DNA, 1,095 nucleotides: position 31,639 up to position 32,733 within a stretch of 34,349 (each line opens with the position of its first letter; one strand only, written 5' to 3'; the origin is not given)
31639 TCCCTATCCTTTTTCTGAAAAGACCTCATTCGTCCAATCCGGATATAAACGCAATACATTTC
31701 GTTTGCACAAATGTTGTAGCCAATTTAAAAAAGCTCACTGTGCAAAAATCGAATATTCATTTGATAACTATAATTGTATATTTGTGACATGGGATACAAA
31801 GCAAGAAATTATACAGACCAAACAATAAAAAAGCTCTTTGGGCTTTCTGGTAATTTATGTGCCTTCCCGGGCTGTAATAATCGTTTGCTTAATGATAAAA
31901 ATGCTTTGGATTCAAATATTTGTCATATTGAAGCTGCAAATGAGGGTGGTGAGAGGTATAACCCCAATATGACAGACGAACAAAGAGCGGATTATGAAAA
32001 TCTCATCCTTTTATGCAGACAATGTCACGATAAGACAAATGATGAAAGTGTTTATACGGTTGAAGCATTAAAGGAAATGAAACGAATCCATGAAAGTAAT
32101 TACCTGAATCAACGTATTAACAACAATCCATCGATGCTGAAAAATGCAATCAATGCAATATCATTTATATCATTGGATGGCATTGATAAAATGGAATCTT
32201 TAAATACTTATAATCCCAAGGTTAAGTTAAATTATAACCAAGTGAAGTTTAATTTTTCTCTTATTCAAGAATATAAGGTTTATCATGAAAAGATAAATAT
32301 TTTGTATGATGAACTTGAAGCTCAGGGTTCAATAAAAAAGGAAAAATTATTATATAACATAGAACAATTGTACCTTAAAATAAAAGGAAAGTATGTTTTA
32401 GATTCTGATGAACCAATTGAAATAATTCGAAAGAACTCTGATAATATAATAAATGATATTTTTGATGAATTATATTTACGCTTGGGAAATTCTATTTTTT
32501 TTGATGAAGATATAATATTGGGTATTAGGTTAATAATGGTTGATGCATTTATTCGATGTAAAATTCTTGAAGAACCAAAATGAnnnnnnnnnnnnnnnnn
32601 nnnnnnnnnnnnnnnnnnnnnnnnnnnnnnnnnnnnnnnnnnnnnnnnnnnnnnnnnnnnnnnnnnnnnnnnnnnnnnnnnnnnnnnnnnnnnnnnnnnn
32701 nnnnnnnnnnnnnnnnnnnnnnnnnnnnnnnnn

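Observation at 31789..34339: HNH nuclease, 77-aa protein and coiled-coil ABC ATPase: candidate three-component (ABC-3C / Lamassu-like) anti-phage system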

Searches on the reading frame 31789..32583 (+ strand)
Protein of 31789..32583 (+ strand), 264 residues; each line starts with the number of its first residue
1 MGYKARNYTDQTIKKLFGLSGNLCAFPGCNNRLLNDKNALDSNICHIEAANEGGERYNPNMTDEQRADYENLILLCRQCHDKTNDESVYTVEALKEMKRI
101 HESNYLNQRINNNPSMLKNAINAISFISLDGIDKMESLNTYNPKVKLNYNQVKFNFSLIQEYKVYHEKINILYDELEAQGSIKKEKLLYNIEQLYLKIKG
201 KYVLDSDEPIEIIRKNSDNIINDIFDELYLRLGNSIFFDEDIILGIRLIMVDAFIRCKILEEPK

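Call 4: search_protein_families(library=pfam, proteins=[window:31789-32583:+], max_evalue=1)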
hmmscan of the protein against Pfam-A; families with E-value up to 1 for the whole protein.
window:31789-32583:+ (264 aa): 5 families
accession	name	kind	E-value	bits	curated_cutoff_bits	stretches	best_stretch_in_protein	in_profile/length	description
PF20275.3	CTD10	-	7.8e-09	36.6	28.1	1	127-261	13-134/134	C-terminal domain 10 of the ABC-three component (ABC-3C) systems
PF01844.29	HNH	-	3e-05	24.5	21.4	1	64-85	25-46/47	HNH endonuclease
PF13391.12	HNH_2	-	0.03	14.6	21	1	38-81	10-56/66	HNH endonuclease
PF14522.11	Cytochrome_C7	-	0.043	14.1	24.8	1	43-88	17-56/67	Cytochrome c7 and related cytochrome c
PF05224.17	NDT80_PhoG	-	0.3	11.7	27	1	146-218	6-71/180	NDT80 / PhoG like DNA-binding family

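Call 5: search_protein_families(library=padloc, proteins=[window:31789-32583:+], max_evalue=1)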
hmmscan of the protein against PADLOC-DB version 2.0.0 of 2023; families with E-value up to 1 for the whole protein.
window:31789-32583:+ (264 aa): 17 families
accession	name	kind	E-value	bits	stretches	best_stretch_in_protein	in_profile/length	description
PDLC04772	PDC-M68A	-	6.5e-28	96.4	1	5-113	2-115/253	-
PDLC00746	Effector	-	5.6e-22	76.3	1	6-104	15-118/389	Endonuclease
PDLC00739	Effector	-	2.8e-21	74.2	1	6-104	6-110/378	Endonuclease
PDLC01997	SAVED1--SAVED_HNH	-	1.2e-18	65.7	1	6-103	4-105/368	-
PDLC00406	SduA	-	4.1e-16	57.9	1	5-104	15-115/326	DUF4263 domain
PDLC00749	Effector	-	2.2e-12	44.7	1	4-103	12-118/395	Endonuclease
PDLC00747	Effector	-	4.1e-11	40.7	1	6-112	10-125/373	Endonuclease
PDLC00742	Effector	-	8.4e-11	39.3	1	8-99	121-218/527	Endonuclease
PDLC01998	SAVED1--SAVED_HNH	-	1.9e-10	38.1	1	8-101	114-213/506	-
PDLC00751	Effector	-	2.6e-09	34.6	1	6-104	129-233/530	Endonuclease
PDLC04773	PDC-M68A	-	3e-08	32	1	61-106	1-47/200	-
PDLC00740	Effector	-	6.2e-06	23.2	1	42-101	52-116/391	Endonuclease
PDLC00743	Effector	-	9.6e-06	22.9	1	48-104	47-106/384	Endonuclease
PDLC02000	Effector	-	2.1e-05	21.5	1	6-102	144-246/524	SAVED1--SAVED_HNH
PDLC00738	Effector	-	5.3e-05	20.1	1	6-102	145-247/529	Endonuclease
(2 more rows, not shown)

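Call 6: search_protein_families(library=ncbifam, proteins=[window:31789-32583:+], max_evalue=1)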
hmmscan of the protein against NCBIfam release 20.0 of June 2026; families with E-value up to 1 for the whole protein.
window:31789-32583:+ (264 aa): 1 family
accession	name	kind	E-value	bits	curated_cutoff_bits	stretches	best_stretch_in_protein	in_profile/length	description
NF040563.1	guided_IscB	equivalog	0.0075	15.4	175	1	69-103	221-256/314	RNA-guided endonuclease IscB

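Call 33: find_homologous_proteins(query=window:31789-32580:+)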
Query window:31789-32580:+ (264 aa): 1152 proteins with E <= 0.001 among 1497 candidates; the best 120 are listed.
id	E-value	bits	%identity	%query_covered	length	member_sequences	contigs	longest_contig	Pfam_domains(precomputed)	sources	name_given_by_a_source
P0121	8.0e-170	581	100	100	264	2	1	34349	PF20275.4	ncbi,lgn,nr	ncbi:MAG: HNH endonuclease [Bacteroidales bacterium]|nr:HNH endonuclease [Bacteroidales bacterium]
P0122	4.3e-145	500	89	100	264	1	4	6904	PF20275.4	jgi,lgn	-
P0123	5.8e-142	490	85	100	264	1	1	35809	PF01844.30,PF20275.4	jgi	-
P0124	1.2e-140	485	86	100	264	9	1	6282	PF20275.4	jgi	jgi:hypothetical protein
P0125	8.6e-138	476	83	100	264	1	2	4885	PF20275.4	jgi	jgi:hypothetical protein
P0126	7.0e-136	470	83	100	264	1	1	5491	PF20275.4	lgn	-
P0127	1.0e-134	466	83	100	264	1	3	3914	PF20275.4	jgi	jgi:hypothetical protein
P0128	3.3e-134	464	81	100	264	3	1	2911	PF20275.4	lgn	-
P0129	3.8e-132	457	80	100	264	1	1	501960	PF20275.4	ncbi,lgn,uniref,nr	ncbi:ABC-three component system protein [Draconibacterium sediminis]|uniref:ABC-three component syst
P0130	2.7e-127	442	77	100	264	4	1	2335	PF20275.4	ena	-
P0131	7.8e-127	440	77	100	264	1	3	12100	PF20275.4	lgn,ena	-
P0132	7.6e-125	433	76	100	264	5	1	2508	PF20275.4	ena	-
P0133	5.8e-124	431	76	100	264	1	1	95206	PF20275.4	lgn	-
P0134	3.4e-122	425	74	100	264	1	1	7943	PF20275.4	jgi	-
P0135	8.6e-122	424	74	100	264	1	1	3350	PF20275.4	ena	-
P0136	2.8e-121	422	73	100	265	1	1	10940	PF20275.4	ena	-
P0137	3.5e-121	421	75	100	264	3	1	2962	PF20275.4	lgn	-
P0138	7.2e-121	420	74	100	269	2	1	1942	PF20275.4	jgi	-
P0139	8.9e-121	420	73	100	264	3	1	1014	PF20275.4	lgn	-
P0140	2.8e-120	419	75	100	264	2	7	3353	PF20275.4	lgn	-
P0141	7.7e-120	417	74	100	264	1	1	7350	PF20275.4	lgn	-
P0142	8.6e-119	414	72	100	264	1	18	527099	PF20275.4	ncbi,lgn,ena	-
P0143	1.4e-118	413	73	100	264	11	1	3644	PF20275.4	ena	-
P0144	2.0e-118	412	73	100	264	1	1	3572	PF20275.4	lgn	-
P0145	4.9e-118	411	74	100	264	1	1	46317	PF20275.4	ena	-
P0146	5.4e-118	411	74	100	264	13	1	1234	PF20275.4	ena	-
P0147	5.4e-118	411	72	100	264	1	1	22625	PF20275.4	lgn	-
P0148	3.7e-117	408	71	100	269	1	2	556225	PF20275.4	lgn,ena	-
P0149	7.0e-117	407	72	100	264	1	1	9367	PF20275.4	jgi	jgi:hypothetical protein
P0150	1.1e-115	404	71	100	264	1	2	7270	PF20275.4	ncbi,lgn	-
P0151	1.4e-115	403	70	100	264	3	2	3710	PF20275.4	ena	-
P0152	1.7e-115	403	69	100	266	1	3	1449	PF20275.4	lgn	-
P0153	2.3e-115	402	70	100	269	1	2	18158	PF20275.4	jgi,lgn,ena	jgi:hypothetical protein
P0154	3.4e-115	402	71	100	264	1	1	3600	PF20275.4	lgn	-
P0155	6.0e-115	401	69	100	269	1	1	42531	PF20275.4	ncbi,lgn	ncbi:MAG: ABC-three component system protein [Brumimicrobium sp.]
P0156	4.8e-113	395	69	100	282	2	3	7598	PF20275.4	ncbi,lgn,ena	-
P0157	3.0e-112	392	69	100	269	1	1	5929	PF20275.4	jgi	jgi:ABC-3C protein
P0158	3.3e-111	389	70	100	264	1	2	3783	PF20275.4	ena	-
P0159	1.6e-110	387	68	100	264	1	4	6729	PF20275.4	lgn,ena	-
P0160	1.9e-110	386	68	100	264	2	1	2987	PF20275.4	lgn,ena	-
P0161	3.0e-109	382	67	100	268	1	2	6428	PF20275.4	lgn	-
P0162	4.9e-109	382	69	100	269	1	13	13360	PF20275.4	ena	-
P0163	7.0e-109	381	66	100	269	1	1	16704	PF20275.4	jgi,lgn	-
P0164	2.0e-108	380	69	100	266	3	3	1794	PF20275.4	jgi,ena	-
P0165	5.3e-108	378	67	100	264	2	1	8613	PF20275.4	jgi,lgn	jgi:hypothetical protein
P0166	1.1e-107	377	67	99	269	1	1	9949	PF20275.4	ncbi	-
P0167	1.6e-107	377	66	98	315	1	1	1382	PF20275.4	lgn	-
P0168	3.5e-107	376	64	100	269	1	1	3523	PF20275.4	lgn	-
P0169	3.7e-107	376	66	100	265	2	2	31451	PF20275.4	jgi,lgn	-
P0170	4.1e-107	375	65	100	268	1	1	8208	PF20275.4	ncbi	-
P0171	7.8e-107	374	66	100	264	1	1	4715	PF20275.4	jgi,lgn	jgi:hypothetical protein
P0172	8.0e-107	374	64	100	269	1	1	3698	PF20275.4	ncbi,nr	ncbi:MAG: ABC-three component system protein [Thiotrichaceae bacterium]|nr:ABC-three component syste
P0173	1.6e-106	373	66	100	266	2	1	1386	PF20275.4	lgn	-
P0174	2.0e-106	373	67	100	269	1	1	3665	PF20275.4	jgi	jgi:hypothetical protein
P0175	2.4e-106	373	66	100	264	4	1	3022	PF20275.4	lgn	-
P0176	2.5e-106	373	65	100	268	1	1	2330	PF20275.4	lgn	-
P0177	3.1e-106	373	67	100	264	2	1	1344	PF20275.4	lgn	-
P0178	7.1e-106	371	65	100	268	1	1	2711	PF20275.4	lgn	-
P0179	9.5e-106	371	67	100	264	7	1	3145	PF20275.4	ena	-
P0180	1.0e-105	371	66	100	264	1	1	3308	PF20275.4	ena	-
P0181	1.7e-105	370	64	100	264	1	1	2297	PF20275.4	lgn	-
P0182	1.9e-105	370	66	100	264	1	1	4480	PF20275.4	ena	-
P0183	2.0e-105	370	67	100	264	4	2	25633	PF20275.4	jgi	-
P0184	4.3e-105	369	66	100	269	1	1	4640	PF20275.4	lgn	-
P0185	4.9e-105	369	67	99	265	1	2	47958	PF20275.4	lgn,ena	-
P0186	5.4e-105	368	65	100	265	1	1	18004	PF20275.4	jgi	jgi:hypothetical protein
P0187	5.5e-105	368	63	100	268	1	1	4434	PF20275.4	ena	-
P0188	9.4e-105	368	65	100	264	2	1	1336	PF20275.4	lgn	-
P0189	1.1e-104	368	65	100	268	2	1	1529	PF20275.4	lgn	-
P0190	6.6e-104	365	63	100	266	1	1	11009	PF20275.4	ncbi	-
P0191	6.7e-104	365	65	100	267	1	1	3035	PF20275.4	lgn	-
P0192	7.9e-104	365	64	99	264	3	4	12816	PF20275.4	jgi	jgi:hypothetical protein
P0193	1.8e-103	363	64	100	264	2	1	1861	PF20275.4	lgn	-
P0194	2.3e-103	363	63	99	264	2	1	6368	PF20275.4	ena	-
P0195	3.9e-103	362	65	100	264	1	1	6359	PF20275.4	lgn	-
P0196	5.1e-103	362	65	100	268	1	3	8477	PF20275.4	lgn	-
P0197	1.1e-102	361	64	100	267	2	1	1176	PF20275.4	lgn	-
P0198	1.2e-102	361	65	100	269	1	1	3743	PF20275.4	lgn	-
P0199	1.4e-102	361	62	100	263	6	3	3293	PF20275.4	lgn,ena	-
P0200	2.1e-102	360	61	100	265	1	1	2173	PF20275.4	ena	-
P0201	2.7e-102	360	64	100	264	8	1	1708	PF20275.4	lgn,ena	-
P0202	3.6e-102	359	64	100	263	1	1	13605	PF20275.4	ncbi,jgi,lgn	-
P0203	6.3e-102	358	61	100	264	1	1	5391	PF20275.4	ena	-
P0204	6.6e-102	358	62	100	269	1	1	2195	PF20275.4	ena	-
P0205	7.3e-102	358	64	100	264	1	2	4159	PF20275.4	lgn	-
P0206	7.5e-102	358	62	100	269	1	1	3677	PF20275.4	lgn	-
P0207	8.3e-102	358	66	100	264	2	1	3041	PF20275.4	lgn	-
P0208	1.1e-101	358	64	100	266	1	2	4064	PF20275.4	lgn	-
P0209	1.8e-101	357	66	100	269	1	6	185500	PF20275.4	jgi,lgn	jgi:hypothetical protein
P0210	1.8e-101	357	64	100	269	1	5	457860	PF20275.4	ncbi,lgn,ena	-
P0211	1.9e-101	357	62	100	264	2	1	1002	PF20275.4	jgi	jgi:hypothetical protein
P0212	6.4e-101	355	64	100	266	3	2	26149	PF20275.4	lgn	-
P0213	6.7e-101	355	66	100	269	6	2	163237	PF20275.4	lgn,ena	-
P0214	8.5e-101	355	62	100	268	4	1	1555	PF20275.4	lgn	-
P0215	8.8e-101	355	65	100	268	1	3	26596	PF20275.4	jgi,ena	-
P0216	2.4e-100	353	64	100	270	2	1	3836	PF20275.4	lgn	-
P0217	3.5e-100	353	62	100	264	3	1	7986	PF20275.4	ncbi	-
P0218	1.0e-99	351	59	100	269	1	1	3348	PF20275.4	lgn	-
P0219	1.3e-99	351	62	100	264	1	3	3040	PF20275.4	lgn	-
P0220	1.4e-99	351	60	100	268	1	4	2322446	PF20275.4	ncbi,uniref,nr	ncbi:ABC-three component system protein [Leptospira kanakyensis]|uniref:ABC-three component systems 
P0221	1.5e-99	351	66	100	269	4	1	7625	PF20275.4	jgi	jgi:hypothetical protein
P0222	1.7e-99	350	65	100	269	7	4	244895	PF20275.4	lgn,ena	-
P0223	2.2e-99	350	62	100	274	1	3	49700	PF20275.4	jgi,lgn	jgi:hypothetical protein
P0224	2.3e-99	350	60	100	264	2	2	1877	PF20275.4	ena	-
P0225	3.1e-99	350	63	100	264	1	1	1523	PF20275.4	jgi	-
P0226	3.4e-99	349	66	100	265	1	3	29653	PF20275.4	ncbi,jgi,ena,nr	ncbi:MAG: hypothetical protein A2033_10825 [Bacteroidetes bacterium GWA2_31_9]|nr:MAG: hypothetical 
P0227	3.9e-99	349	60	100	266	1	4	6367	PF20275.4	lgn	-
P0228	5.7e-99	349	61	100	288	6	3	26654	PF20275.4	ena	-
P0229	5.7e-99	349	62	100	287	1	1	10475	PF20275.4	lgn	-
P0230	1.3e-98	348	63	98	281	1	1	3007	PF20275.4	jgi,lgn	jgi:hypothetical protein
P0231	1.6e-98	347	62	100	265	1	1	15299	PF20275.4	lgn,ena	-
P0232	1.8e-98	347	64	100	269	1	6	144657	PF20275.4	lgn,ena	-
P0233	2.6e-98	347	64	100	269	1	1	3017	PF20275.4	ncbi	-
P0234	4.2e-98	346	63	100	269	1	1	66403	PF20275.4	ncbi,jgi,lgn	-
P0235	6.4e-98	345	62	100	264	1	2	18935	PF20275.4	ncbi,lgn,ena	-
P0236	1.5e-97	344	61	98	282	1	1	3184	PF20275.4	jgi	jgi:hypothetical protein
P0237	1.6e-97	344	62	100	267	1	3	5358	PF20275.4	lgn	-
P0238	1.9e-97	344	60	100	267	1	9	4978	PF20275.4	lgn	-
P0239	2.0e-97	344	65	100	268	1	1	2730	PF20275.4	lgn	-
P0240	2.1e-97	344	62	100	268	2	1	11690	PF20275.4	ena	-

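Call 45: predict_structure(alignment_id=A5)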
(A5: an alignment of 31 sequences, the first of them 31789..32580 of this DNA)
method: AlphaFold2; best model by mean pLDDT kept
length: 264 residues; sequences in the alignment: 31
mean_pLDDT: 79.6   pTM: 0.76
mean pLDDT of the five models: 79.6, 76.7, 76.2, 70.1, 66.6
residues with pLDDT >= 90: 12; 70-90: 203; 50-70: 41; < 50: 8
segments of 3 or more residues with pLDDT < 50: 1-4
pLDDT, mean of each block of 10 residues (from residue 1): 58 82 88 61 65 63 78 85 82 87 88 84 85 58 81 84 87 89 88 88 86 88 88 71 83 74 77
secondary structure, 60 per line:
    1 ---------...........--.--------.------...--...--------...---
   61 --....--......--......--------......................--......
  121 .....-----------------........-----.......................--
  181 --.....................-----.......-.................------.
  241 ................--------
elements in order: H10-20 E44-46 H63-66 E72-74 H77-82 H91-112 H115-125 H143-150 H156-178 H183-203 H209-215 H217-233 H240-256

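Call 49: fold_search(model_id=the predicted structure, library=pdb)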
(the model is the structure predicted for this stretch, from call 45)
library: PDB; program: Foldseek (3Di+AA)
matches with E <= 10: 98; with E <= 0.001: 0
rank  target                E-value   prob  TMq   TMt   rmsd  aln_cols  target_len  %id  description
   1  8fmf_C                3.2e-03  1.00  0.30  0.22  12.7       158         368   20  Structure of CBASS Cap5 from Pseudomonas syringae as an activated tetramer with the cyclic dinucleotide 3'2'-c-diAMP l (released 2024-02-07)
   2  9dih_A                3.6e-03  1.00  0.30  0.22  12.8       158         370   20  CBASS Pseudomonas syringae Cap5 tetramer with DNA duplex and 3'2'-c-diAMP cyclic dinucleotide ligand (released 2025-06-18)
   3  8fmf_A                4.9e-03  1.00  0.30  0.22  12.2       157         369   20  Structure of CBASS Cap5 from Pseudomonas syringae as an activated tetramer with the cyclic dinucleotide 3'2'-c-diAMP l (released 2024-02-07)
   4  7rwk_A                3.7e-02  1.00  0.31  0.23   3.7       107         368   32  Structure of Cap5 from Asticcacaulis sp. (released 2021-11-10)
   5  8fm1_J                1.7e-01  0.54  0.23  0.18  16.5       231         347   14  Structure of CBASS Cap5 from Pseudomonas syringae in the absence of a ligand (apo form dimer) (released 2024-02-07)
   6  7rwm_D                2.0e-01  1.00  0.24  0.18   6.6       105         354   22  Structure of Cap5 from Lactococcus lactis (released 2021-11-10)
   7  6ghc_A                2.1e-01  0.98  0.25  0.24   4.8       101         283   16  Modification dependent EcoKMcrA restriction endonuclease (released 2018-08-08)
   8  9a6c_B                2.2e-01  1.00  0.43  0.25   3.2       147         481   17  Integrative model of YYDD-YYDB by crosslinking MS and deep learning (released 2024-09-18)
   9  1eku_B                8.4e-01  0.09  0.15  0.15  17.6       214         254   11  CRYSTAL STRUCTURE OF A BIOLOGICALLY ACTIVE SINGLE CHAIN MUTANT OF HUMAN IFN-GAMMA (released 2000-09-01)
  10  6ghc_B                9.2e-01  0.66  0.23  0.21   5.8       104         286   16  Modification dependent EcoKMcrA restriction endonuclease (released 2018-08-08)
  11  5es2_A                1.1e+00  0.13  0.18  0.13  13.9       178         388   13  The crystal structure of a functionally uncharacterized protein LPG0634 from Legionella pneumophila subsp. pneumophila (released 2015-12-16)
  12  5wa4_E                1.6e+00  0.12  0.19  0.17  12.8       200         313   12  Pyridine synthase, TbtD, from thiomuracin biosynthesis bound to an N-terminal leader peptide fragment (released 2017-11-22)
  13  4hw3_D                1.6e+00  0.07  0.11  0.17  15.6       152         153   11  Discovery of potent Mcl-1 inhibitors using fragment-based methods and structure-based design (released 2013-01-09)
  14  8ijt_A                2.0e+00  0.06  0.16  0.14  15.4       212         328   12  crystal structure of Hyp N135A mutant from Hypoxylon sp. E7406B (released 2024-02-28)
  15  1eku_A                2.0e+00  0.04  0.16  0.16  16.4       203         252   12  CRYSTAL STRUCTURE OF A BIOLOGICALLY ACTIVE SINGLE CHAIN MUTANT OF HUMAN IFN-GAMMA (released 2000-09-01)
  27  9uxh_C                3.8e+00  0.13  0.28  0.20  13.7       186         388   17  type II Lamassu, LmuACB with DNA (released 2026-03-25)
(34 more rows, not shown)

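Call 77: search_solved_structures(query=A5, max_evalue=1)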
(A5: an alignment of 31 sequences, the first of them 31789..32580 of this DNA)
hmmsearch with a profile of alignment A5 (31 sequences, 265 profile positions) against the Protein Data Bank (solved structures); distinct sequences matched with E-value up to 1: 8.
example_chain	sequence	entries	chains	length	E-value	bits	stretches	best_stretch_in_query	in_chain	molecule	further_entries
9om4_A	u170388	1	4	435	1.5e-13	53.8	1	12-104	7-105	HNH endonuclease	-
8ysq_A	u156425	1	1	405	4.7e-09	39.1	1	10-108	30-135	SAVED domain-containing protein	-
7rwm_A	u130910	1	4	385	1.7e-06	30.7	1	14-112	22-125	SAVED domain-containing protein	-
7rwk_A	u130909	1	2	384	6.3e-06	28.9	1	16-105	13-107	SAVED domain-containing protein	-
8fm1_A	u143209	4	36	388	0.093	15.2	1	41-100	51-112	SAVED domain-containing protein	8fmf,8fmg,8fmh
5z2i_A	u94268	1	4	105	0.24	13.9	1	131-183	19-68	Dictyostelium discoideum mitochondrial calcium uniporter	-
5z2h_A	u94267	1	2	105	0.34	13.4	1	132-183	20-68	Dictyostelium discoideum mitochondrial calcium uniporter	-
8g87_X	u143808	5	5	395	0.71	12.3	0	8-78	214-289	POU domain, class 5, transcription factor 1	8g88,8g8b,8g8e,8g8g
